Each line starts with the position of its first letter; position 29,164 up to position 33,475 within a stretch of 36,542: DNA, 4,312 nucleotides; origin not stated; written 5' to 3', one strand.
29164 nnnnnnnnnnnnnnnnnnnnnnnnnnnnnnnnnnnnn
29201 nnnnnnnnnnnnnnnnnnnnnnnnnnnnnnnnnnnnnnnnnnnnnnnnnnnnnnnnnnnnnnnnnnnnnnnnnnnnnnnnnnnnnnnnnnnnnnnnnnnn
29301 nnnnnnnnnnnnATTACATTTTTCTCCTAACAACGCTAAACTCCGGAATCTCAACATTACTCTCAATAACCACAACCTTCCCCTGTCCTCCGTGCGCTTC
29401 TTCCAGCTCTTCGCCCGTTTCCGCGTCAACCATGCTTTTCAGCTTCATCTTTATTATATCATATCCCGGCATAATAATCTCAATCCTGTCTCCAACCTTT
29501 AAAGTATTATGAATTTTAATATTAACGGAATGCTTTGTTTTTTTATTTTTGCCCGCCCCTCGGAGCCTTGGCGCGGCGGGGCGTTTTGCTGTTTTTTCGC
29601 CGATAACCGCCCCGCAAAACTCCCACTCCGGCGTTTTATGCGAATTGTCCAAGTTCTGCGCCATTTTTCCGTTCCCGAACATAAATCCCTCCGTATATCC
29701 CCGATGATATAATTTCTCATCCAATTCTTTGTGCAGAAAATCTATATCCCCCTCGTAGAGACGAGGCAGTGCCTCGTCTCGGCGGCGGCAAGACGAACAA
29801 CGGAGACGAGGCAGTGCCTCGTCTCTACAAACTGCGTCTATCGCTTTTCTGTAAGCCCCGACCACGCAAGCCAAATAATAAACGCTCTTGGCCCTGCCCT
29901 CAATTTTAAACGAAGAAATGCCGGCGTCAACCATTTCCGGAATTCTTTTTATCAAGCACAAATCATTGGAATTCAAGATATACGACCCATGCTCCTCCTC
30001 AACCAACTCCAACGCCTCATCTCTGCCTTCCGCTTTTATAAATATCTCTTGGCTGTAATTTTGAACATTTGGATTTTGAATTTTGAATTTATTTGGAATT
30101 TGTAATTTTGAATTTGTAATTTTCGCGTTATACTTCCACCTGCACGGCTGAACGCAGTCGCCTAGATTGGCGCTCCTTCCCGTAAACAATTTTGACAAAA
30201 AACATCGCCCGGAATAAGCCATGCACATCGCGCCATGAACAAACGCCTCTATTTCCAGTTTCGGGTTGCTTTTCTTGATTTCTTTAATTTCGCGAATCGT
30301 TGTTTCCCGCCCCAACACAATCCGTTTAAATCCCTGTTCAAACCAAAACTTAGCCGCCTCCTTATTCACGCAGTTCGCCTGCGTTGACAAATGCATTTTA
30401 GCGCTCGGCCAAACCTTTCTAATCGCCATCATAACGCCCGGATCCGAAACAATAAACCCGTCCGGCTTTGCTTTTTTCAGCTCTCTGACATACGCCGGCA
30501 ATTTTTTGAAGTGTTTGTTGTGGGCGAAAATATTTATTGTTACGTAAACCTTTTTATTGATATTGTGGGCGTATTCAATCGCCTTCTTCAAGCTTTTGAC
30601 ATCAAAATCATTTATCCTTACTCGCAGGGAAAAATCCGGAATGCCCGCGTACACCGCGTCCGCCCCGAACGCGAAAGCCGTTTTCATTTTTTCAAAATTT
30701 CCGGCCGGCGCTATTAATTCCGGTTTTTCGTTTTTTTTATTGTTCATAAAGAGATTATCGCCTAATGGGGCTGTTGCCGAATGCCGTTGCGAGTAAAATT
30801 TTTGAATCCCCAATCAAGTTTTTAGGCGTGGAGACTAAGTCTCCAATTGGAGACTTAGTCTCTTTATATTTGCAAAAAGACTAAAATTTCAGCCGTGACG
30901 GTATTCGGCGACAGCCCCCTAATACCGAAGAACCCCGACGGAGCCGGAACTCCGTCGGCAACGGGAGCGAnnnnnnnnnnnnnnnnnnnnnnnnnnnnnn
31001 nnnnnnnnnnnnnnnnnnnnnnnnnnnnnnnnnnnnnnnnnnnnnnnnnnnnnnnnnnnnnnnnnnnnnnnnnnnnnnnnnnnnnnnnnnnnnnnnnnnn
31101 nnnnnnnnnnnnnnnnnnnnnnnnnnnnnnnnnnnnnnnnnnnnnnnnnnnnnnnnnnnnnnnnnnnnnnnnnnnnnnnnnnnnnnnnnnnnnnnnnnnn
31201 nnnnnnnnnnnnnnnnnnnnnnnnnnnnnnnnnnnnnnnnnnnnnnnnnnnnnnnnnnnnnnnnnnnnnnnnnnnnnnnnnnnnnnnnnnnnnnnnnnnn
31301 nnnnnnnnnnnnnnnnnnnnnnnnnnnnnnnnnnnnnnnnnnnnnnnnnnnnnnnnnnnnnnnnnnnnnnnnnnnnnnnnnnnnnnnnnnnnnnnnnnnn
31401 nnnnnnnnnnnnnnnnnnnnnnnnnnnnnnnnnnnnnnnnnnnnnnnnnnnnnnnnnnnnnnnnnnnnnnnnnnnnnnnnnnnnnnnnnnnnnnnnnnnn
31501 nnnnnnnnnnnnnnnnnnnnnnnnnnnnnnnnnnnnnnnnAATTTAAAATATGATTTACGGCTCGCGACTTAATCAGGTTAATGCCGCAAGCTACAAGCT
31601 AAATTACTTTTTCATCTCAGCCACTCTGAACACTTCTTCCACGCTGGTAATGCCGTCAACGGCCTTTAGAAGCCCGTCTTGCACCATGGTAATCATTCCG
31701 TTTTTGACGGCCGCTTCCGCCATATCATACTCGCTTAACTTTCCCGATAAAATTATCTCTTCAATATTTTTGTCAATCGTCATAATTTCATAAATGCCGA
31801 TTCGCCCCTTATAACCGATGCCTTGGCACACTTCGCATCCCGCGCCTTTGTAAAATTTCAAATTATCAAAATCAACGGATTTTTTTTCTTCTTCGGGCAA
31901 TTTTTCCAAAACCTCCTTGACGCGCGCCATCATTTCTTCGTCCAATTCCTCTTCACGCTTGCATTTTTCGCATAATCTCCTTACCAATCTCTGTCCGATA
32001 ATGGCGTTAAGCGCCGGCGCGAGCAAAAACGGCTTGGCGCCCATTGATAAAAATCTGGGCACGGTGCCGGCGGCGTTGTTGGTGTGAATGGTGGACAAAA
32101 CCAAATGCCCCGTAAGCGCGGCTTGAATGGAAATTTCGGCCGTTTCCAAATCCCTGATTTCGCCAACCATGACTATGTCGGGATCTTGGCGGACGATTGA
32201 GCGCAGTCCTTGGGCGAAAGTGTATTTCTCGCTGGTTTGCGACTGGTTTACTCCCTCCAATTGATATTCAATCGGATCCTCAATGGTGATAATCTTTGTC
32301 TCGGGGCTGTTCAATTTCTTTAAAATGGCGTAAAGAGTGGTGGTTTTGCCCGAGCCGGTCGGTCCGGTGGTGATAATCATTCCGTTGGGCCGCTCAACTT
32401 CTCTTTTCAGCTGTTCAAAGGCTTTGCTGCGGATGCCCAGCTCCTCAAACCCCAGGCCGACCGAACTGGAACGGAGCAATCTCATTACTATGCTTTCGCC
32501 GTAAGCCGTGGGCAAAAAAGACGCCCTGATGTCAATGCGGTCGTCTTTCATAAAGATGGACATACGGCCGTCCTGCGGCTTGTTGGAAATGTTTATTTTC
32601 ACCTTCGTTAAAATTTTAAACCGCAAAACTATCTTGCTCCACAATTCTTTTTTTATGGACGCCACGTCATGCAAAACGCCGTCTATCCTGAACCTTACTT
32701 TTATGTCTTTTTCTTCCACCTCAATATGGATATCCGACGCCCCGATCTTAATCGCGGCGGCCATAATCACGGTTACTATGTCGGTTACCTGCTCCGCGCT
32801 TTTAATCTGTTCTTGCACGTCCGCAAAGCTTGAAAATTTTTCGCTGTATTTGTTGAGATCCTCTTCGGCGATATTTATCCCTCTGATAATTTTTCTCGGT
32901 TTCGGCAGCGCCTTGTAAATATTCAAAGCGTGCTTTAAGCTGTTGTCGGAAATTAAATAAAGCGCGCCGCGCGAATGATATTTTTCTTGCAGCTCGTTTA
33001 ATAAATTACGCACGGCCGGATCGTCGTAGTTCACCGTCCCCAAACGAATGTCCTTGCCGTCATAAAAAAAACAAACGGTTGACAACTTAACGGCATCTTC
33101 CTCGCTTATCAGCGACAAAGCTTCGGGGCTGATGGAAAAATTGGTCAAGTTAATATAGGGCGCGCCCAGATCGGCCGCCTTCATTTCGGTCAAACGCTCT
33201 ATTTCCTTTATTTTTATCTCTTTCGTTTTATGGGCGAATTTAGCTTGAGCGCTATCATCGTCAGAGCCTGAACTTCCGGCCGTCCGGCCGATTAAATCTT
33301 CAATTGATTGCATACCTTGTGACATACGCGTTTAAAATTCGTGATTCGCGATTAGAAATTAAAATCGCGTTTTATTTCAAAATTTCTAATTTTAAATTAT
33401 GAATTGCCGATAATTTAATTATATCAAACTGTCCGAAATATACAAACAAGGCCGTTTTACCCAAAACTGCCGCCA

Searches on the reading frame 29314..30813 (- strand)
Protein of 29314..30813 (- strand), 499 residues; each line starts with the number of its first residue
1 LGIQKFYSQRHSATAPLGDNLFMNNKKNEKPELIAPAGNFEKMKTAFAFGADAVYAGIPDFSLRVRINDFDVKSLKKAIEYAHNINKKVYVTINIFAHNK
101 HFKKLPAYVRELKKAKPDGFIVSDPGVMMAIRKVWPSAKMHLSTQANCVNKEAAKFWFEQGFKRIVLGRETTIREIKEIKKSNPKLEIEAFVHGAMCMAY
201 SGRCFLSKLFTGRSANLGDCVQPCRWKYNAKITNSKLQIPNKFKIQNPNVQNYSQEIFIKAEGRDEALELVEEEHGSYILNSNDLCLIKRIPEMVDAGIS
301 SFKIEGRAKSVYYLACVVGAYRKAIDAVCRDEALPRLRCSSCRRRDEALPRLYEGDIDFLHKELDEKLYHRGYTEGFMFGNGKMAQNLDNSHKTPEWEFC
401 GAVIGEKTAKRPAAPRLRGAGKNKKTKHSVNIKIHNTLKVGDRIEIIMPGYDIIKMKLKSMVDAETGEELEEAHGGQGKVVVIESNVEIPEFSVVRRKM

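Call 55: search_protein_families(library=pfam, proteins=[window:29314-30813:-], max_evalue=0.00001)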
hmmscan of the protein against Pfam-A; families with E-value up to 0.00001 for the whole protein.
window:29314-30813:- (499 aa): 2 families
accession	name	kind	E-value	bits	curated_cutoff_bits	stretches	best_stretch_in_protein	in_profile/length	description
PF01136.24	Peptidase_U32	-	3.1e-82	275.8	22.4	1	103-382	2-231/233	Peptidase family U32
PF16325.11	Peptidase_U32_C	-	2.4e-09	37.7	28.2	1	426-496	15-83/83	Peptidase family U32 C-terminal domain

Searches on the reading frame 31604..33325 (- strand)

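Call 55: search_protein_families(library=pfam, proteins=[window:31604-33325:-], max_evalue=0.00001)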
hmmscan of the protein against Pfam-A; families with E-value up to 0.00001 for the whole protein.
window:31604-33325:- (573 aa): 2 families
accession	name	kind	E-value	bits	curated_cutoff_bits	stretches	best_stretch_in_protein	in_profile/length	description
PF00437.27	T2SSE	-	1.9e-122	408.9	24.9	1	176-567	4-370/370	Type II/IV secretion system protein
PF25199.1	nSTAND_NTPase5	-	2.4e-06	27.9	34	0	300-358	26-86/145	Novel STAND NTPase 5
